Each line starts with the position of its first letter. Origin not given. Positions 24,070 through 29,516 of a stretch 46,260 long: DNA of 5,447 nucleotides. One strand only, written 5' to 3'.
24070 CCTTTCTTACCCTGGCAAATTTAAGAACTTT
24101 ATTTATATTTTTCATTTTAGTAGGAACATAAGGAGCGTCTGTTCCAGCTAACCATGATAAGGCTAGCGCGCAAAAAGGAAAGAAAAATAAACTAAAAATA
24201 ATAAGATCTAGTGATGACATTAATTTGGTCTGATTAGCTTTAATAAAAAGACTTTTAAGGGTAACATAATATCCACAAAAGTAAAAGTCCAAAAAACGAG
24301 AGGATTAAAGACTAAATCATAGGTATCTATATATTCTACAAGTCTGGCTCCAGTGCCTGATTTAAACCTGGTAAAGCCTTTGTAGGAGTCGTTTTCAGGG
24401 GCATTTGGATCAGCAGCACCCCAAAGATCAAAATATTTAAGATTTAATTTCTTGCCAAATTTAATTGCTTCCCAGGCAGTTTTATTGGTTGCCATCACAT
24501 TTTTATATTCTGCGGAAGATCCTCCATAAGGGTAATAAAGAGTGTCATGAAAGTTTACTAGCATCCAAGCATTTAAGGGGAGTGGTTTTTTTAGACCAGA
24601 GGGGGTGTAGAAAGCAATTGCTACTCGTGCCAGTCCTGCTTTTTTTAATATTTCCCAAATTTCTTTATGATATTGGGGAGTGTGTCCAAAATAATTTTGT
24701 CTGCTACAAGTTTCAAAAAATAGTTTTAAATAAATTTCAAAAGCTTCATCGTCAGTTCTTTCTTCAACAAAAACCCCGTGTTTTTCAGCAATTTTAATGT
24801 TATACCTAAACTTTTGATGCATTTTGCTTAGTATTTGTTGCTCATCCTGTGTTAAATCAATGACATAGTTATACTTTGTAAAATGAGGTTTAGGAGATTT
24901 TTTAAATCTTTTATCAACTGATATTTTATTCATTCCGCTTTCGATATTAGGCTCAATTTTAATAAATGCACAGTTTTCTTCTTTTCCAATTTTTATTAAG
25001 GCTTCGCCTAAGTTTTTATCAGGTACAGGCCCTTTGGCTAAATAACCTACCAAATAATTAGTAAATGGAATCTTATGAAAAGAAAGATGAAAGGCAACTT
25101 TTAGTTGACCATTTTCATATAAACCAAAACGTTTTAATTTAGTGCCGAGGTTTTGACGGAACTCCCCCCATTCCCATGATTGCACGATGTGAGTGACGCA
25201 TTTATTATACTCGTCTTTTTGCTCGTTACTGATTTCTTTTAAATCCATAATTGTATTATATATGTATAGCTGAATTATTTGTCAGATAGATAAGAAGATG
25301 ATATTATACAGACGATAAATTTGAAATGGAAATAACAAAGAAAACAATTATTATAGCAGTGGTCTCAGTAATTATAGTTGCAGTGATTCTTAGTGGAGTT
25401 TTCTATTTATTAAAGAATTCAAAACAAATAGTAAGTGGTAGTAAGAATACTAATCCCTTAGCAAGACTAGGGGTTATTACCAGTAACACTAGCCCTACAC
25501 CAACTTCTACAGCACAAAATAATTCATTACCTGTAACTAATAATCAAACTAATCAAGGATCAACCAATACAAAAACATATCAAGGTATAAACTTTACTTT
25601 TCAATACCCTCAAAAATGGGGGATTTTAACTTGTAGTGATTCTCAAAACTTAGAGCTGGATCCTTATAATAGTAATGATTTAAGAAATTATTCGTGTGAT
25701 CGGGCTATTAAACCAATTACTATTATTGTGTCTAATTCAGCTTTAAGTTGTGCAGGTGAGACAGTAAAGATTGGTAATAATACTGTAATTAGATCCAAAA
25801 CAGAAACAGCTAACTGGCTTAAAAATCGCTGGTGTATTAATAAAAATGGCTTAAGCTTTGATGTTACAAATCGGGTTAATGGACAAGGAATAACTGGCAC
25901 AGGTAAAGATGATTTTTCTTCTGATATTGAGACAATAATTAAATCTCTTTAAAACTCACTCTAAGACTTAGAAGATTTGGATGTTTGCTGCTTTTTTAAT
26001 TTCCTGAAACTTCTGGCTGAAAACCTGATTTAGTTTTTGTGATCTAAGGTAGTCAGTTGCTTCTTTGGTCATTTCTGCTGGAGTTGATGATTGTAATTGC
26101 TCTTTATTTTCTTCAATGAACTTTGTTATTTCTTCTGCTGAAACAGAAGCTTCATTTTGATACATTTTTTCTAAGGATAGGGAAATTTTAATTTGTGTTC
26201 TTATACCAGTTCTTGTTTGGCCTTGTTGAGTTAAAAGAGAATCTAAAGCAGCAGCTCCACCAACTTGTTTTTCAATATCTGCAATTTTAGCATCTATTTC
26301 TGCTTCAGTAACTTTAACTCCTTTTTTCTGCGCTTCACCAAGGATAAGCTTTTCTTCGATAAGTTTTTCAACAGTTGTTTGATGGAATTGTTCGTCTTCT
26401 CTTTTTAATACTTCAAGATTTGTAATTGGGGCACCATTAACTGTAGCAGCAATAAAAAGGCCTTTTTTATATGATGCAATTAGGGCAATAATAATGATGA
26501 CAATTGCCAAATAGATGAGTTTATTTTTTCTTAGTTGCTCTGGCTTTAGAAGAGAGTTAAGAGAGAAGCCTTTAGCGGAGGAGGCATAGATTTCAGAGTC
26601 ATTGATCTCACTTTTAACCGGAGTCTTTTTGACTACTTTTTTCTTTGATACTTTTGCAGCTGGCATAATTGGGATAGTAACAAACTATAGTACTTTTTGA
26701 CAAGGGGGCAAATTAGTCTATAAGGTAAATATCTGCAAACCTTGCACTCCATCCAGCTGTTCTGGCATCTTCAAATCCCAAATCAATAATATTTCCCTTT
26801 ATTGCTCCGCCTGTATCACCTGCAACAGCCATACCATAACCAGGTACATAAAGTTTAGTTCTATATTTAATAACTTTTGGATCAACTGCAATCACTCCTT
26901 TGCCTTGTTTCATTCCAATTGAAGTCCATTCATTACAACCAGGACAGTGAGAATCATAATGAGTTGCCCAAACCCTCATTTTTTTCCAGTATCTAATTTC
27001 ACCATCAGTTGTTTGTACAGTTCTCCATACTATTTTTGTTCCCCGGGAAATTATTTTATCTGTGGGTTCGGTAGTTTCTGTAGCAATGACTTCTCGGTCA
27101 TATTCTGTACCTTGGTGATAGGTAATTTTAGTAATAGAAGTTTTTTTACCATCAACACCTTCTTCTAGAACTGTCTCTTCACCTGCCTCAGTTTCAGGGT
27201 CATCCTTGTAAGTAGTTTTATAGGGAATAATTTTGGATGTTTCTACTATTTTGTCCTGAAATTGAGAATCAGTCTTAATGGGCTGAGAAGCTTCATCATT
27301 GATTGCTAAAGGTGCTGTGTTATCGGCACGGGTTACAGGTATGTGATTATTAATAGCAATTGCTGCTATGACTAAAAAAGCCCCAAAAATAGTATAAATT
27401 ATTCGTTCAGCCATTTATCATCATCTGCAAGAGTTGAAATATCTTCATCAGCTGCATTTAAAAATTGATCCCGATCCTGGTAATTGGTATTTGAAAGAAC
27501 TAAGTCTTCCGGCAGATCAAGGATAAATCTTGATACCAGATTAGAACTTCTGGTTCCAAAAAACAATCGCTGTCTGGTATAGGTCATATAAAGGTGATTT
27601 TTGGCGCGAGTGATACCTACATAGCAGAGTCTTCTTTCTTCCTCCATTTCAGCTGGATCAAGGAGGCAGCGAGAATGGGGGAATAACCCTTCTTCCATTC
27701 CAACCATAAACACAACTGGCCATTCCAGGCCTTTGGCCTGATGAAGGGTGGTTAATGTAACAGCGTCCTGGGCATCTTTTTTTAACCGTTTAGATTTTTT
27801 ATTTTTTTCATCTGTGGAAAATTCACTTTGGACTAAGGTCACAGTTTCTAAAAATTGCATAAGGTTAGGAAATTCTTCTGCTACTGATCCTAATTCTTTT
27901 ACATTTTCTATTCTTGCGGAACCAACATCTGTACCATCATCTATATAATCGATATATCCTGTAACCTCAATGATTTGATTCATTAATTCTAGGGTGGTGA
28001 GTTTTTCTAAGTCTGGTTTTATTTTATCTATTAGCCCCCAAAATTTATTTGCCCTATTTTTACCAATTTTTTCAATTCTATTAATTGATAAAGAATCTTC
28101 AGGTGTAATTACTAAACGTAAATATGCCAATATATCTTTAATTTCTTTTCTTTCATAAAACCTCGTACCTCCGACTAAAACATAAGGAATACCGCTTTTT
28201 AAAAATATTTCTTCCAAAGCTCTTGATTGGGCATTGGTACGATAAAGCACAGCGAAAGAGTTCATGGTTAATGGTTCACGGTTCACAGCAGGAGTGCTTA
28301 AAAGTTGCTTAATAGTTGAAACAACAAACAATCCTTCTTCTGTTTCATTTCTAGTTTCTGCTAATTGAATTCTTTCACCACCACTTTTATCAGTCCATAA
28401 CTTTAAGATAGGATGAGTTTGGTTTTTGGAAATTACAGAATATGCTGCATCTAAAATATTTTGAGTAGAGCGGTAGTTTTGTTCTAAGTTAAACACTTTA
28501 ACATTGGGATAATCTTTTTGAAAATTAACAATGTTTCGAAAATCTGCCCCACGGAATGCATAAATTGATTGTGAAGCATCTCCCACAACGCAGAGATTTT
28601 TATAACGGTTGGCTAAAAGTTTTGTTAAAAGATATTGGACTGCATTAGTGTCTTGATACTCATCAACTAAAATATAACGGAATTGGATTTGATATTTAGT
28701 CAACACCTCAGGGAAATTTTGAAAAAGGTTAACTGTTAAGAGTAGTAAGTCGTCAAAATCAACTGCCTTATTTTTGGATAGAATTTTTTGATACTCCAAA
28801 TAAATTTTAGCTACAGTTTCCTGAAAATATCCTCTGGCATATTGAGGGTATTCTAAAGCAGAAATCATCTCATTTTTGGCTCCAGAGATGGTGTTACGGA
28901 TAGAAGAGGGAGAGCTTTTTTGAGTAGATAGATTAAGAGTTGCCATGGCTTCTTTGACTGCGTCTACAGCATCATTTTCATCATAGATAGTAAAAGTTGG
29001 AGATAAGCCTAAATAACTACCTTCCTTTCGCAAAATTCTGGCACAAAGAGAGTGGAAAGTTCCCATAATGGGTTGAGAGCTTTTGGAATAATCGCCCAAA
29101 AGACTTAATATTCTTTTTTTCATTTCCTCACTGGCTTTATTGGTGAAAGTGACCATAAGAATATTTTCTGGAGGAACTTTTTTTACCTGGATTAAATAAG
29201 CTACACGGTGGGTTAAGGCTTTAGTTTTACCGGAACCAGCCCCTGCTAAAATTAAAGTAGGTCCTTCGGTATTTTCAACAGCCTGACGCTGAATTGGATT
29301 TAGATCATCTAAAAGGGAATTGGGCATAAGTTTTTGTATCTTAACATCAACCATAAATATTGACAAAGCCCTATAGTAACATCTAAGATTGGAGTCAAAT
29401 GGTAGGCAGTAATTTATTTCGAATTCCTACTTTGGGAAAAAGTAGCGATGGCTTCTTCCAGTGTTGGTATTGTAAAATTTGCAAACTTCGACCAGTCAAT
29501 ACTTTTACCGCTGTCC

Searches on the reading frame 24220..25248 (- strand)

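Call 77: search_protein_families(library=pfam, proteins=[window:24220-25248:-], max_evalue=0.00001)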
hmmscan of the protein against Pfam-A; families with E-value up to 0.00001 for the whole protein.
window:24220-25248:- (342 aa): 2 families
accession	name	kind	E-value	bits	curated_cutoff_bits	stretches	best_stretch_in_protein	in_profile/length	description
PF02388.22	FemAB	-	3.6e-28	99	24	2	221-325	304-404/406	FemAB family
PF13480.13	Acetyltransf_6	-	2.5e-08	34.6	22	1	141-280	1-139/143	Acetyltransferase (GNAT) domain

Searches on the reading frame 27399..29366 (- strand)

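Call 77: search_protein_families(library=pfam, proteins=[window:27399-29366:-], max_evalue=0.00001)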
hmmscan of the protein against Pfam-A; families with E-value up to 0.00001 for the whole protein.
window:27399-29366:- (655 aa): 5 families
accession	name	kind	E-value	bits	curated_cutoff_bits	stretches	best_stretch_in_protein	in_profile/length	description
PF00580.27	UvrD-helicase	-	5.3e-91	305.5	23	1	22-287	1-271/271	UvrD/REP helicase N-terminal domain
PF13361.12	UvrD_C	-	1.6e-65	222.3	25.6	2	293-439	2-143/350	UvrD-like helicase C-terminal domain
PF13245.12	AAA_19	-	4.7e-23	82.3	25.1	1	26-272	1-134/134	AAA domain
PF13538.12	UvrD_C_2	-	4.1e-11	43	27.4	1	536-594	2-51/52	UvrD-like helicase C-terminal domain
PF01443.25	Viral_helicase1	-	1.2e-08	35.5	21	0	205-277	37-107/228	Viral superfamily 1 RNA helicase core domain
